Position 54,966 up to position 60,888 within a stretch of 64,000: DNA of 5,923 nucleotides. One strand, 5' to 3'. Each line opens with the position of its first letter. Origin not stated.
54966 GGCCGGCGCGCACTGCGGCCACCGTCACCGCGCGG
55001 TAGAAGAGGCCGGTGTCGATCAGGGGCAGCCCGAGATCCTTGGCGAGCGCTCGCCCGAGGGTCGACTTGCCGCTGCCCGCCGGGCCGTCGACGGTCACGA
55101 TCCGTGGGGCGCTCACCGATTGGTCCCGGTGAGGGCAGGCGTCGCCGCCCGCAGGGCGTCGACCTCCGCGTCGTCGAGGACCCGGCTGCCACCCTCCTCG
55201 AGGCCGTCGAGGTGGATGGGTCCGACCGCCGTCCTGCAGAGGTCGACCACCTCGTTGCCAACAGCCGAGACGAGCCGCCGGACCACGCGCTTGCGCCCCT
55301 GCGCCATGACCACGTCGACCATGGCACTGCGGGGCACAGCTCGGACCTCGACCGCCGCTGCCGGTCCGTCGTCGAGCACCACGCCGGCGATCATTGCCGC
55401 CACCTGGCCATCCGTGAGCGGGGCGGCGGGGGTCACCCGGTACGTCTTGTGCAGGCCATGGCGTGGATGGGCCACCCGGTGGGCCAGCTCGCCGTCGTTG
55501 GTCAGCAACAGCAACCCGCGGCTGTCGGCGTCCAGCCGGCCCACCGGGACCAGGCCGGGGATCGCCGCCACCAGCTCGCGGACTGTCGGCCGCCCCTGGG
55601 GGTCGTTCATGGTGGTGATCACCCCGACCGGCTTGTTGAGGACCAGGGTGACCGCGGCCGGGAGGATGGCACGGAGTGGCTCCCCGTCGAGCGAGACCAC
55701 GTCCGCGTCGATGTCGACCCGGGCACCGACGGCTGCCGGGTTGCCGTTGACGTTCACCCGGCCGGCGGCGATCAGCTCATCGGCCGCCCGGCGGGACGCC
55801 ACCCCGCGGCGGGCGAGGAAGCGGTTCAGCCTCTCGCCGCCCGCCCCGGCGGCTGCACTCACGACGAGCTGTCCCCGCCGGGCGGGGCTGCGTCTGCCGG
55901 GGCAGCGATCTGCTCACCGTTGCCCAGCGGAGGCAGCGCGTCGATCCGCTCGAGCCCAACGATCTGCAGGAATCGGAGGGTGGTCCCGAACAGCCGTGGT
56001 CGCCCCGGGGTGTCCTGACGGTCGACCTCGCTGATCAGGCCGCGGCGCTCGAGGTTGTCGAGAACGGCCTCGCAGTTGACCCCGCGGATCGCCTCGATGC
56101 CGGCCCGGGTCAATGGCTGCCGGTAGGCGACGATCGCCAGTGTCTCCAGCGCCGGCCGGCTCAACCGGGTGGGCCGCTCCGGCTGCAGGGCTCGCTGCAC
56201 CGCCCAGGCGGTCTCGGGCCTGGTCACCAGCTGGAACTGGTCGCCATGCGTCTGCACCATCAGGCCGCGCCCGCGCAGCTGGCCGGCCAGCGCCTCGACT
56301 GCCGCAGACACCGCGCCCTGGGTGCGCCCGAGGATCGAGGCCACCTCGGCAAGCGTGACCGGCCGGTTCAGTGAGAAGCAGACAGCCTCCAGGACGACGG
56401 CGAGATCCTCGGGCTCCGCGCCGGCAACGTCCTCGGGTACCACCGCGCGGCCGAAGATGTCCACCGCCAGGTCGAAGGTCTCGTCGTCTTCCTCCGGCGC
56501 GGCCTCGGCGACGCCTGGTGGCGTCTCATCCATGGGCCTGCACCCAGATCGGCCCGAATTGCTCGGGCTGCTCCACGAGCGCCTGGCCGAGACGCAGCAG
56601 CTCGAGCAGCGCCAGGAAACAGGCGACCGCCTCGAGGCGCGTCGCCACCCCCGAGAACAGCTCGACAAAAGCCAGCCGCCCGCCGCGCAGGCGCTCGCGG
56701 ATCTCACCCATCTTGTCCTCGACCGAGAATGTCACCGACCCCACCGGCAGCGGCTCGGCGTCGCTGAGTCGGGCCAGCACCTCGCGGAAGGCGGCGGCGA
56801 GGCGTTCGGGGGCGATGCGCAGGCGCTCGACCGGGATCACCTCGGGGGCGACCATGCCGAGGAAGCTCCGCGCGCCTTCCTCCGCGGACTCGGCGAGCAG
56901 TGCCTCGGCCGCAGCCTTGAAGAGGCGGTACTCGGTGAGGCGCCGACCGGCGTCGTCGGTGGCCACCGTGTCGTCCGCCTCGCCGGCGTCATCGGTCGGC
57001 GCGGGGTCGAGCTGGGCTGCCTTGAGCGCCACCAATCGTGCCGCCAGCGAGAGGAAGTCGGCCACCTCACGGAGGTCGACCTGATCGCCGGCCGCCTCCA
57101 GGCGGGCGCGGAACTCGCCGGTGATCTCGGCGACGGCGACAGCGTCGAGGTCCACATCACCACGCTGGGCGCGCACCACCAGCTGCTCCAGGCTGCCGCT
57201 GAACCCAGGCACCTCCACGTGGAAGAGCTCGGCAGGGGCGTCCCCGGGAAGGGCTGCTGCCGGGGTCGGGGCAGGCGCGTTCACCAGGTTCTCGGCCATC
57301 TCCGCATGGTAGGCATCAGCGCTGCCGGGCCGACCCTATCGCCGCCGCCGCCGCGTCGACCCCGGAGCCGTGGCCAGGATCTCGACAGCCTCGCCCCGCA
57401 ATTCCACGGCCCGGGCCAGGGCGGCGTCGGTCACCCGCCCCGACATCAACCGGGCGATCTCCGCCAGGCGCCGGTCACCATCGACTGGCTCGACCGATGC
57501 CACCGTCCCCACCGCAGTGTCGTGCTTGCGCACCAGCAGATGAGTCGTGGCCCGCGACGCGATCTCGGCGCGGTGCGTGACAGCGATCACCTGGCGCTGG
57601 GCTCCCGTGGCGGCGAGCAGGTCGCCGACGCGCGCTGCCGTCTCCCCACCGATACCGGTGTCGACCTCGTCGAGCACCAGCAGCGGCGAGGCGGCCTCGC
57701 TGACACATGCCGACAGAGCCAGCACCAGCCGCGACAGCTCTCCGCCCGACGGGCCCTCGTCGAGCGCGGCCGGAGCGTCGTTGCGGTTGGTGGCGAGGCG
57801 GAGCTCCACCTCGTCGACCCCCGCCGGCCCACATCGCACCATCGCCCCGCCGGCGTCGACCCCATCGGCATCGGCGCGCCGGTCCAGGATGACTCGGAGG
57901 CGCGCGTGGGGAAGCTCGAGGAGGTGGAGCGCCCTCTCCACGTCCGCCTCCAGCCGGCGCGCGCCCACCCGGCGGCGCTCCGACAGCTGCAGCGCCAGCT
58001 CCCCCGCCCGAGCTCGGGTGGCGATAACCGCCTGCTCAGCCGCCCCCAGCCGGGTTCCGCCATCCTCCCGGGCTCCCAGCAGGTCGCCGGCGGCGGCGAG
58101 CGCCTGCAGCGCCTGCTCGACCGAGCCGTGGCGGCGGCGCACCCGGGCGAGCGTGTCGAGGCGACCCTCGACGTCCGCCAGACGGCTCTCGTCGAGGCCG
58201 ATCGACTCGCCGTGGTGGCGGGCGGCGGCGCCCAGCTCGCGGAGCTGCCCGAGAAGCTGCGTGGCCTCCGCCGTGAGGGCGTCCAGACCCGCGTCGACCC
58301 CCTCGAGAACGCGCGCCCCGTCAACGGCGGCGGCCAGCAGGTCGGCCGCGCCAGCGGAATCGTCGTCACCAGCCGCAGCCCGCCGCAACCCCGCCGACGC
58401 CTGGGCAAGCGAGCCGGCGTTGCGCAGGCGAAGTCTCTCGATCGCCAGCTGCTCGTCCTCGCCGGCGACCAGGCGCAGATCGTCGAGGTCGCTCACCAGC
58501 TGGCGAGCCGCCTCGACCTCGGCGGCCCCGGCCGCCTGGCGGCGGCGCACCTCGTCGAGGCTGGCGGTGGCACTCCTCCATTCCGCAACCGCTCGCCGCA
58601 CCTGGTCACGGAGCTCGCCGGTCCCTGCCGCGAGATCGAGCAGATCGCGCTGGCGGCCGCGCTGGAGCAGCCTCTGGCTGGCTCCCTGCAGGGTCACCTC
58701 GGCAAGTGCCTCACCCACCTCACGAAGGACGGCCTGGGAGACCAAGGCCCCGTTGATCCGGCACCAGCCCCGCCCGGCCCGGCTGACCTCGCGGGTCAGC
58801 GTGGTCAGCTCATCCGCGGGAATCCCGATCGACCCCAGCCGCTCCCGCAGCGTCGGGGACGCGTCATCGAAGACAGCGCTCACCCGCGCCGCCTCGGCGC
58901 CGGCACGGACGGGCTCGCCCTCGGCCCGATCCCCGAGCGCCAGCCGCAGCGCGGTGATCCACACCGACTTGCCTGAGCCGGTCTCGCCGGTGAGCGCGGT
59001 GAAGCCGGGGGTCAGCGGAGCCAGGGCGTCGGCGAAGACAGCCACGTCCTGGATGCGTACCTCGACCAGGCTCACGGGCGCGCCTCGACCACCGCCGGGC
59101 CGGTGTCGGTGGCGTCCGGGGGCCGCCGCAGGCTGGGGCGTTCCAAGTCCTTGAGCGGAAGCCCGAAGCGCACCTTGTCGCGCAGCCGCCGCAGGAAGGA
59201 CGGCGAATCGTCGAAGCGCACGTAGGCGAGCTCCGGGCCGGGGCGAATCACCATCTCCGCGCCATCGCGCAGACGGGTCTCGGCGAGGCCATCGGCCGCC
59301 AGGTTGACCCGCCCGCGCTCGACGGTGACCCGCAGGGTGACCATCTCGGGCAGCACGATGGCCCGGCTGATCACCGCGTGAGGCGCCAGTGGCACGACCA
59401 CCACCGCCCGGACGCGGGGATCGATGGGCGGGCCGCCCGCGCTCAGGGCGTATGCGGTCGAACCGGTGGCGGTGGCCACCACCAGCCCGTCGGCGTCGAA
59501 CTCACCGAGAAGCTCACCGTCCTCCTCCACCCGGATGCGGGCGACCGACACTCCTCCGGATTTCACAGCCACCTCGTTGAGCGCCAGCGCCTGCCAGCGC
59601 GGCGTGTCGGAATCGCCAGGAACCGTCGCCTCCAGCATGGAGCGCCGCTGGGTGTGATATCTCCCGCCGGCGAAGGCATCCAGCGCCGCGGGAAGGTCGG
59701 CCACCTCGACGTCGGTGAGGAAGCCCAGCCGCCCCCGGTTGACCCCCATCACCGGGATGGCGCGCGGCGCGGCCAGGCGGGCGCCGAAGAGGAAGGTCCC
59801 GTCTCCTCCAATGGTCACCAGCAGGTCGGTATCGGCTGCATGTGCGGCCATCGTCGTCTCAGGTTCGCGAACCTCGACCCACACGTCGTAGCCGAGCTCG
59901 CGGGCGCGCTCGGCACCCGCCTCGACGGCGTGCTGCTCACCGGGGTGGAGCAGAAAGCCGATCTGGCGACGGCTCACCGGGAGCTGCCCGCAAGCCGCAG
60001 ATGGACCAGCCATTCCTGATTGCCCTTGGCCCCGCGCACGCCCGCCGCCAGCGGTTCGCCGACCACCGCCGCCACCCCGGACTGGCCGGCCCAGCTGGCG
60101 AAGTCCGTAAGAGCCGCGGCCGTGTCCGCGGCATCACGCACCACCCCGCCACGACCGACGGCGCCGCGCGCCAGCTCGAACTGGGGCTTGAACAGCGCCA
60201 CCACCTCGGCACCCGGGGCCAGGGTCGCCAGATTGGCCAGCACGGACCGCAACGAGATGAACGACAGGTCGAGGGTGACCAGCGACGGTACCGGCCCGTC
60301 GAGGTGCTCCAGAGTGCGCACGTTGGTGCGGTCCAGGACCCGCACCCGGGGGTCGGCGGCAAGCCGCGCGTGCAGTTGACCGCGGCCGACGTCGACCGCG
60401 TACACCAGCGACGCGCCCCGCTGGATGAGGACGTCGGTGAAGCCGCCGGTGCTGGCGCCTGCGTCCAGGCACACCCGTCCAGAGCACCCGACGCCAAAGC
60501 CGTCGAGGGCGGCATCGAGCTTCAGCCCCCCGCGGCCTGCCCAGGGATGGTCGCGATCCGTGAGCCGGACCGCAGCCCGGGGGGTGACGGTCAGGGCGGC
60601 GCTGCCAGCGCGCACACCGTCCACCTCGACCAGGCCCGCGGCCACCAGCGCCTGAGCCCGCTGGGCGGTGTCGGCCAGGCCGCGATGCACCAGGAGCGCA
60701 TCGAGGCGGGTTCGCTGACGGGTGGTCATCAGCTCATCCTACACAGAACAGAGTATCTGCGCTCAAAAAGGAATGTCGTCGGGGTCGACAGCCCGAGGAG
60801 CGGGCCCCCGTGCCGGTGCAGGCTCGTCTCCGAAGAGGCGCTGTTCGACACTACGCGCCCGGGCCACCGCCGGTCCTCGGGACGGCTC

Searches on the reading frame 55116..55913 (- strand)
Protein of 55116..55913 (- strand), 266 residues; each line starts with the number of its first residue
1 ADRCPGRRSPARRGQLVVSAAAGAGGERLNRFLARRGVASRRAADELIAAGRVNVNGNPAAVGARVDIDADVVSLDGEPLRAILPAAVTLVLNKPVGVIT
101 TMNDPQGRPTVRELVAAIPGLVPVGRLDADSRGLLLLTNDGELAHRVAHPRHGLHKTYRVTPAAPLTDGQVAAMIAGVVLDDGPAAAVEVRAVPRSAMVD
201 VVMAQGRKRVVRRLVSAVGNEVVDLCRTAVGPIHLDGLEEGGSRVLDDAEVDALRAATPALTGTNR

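Call 11: search_protein_families(library=pfam, max_evalue=0.00001, proteins=[window:55116-55913:-])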
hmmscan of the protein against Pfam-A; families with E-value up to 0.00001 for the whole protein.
window:55116-55913:- (266 aa): 2 families
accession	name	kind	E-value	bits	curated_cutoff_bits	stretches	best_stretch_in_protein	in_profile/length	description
PF00849.27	PseudoU_synth_2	-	2.3e-14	54.3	26.8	1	90-216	3-151/152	RNA pseudouridylate synthase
PF01479.30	S4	-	1.1e-08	35.1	22.8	1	27-68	1-44/48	S4 domain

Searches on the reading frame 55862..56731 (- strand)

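Call 75: search_protein_families(library=pfam, max_evalue=0.00001, proteins=[window:55862-56731:-])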
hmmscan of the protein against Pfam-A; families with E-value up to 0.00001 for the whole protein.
window:55862-56731:- (290 aa): 1 family
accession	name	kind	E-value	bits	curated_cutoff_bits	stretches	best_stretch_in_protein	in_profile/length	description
PF04079.22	SMC_ScpB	-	3.4e-46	157.2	27.4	1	114-269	3-160/160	Segregation and condensation complex subunit ScpB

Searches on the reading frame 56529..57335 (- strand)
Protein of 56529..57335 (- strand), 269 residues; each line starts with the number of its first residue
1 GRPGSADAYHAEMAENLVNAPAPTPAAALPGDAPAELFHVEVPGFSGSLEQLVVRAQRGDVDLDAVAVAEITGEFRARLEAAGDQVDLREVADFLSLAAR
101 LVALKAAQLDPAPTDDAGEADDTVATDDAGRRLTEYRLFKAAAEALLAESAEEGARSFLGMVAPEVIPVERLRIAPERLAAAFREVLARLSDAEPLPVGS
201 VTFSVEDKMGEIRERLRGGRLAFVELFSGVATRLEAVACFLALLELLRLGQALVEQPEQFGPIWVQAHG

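Call 75: search_protein_families(library=pfam, max_evalue=0.00001, proteins=[window:56529-57335:-])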
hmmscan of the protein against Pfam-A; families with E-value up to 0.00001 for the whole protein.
window:56529-57335:- (269 aa): 1 family
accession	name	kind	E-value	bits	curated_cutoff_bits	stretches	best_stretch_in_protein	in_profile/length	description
PF02616.19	SMC_ScpA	-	1.3e-19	71.5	24.6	1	58-266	4-230/232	Segregation and condensation protein ScpA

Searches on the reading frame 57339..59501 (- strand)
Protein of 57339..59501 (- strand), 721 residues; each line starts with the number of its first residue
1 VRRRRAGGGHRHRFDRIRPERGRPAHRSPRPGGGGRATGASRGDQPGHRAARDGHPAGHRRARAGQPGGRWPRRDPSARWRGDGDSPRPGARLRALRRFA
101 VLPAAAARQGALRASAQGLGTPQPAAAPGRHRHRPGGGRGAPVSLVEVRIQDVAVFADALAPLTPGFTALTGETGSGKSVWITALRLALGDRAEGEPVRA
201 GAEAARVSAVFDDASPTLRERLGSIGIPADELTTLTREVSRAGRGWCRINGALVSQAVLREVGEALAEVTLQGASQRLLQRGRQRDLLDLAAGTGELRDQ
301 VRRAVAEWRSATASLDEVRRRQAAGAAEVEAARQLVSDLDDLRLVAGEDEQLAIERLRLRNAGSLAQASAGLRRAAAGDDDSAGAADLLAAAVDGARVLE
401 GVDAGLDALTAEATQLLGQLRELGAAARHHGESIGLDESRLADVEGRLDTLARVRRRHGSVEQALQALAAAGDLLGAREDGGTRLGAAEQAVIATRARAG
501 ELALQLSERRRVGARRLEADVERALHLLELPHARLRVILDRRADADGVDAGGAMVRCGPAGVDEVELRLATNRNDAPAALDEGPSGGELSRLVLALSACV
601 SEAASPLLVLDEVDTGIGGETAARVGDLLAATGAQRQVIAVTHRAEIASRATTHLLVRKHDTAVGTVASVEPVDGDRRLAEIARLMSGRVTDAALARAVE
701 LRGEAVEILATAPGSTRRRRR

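Call 75: search_protein_families(library=pfam, max_evalue=0.00001, proteins=[window:57339-59501:-])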
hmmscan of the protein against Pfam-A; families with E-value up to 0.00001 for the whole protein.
window:57339-59501:- (721 aa): 1 family
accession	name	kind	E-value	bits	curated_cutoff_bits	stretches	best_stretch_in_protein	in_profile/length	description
PF02463.25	SMC_N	-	1.4e-15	57.8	40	1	147-660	4-214/220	RecF/RecN/SMC N terminal domain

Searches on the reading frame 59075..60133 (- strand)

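Call 75: search_protein_families(library=pfam, max_evalue=0.00001, proteins=[window:59075-60133:-])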
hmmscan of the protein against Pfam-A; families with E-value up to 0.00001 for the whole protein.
window:59075-60133:- (353 aa): 2 families
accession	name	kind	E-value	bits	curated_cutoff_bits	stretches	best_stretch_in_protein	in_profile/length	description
PF20143.4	NAD_kinase_C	-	1.1e-24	87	23.7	1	186-301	2-119/126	ATP-NAD kinase C-terminal domain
PF01513.26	NAD_kinase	-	1.8e-17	64.3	25.5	1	74-159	45-130/130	ATP-NAD kinase N-terminal domain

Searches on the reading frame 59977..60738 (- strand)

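Call 75: search_protein_families(library=pfam, max_evalue=0.00001, proteins=[window:59977-60738:-])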
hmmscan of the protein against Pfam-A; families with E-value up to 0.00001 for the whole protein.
window:59977-60738:- (254 aa): 2 families
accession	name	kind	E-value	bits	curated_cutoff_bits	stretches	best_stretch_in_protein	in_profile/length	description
PF01728.25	FtsJ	-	8.6e-32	111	24.1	1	68-220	3-155/181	FtsJ-like methyltransferase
PF01479.30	S4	-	2.1e-07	31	22.8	1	11-53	2-44/48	S4 domain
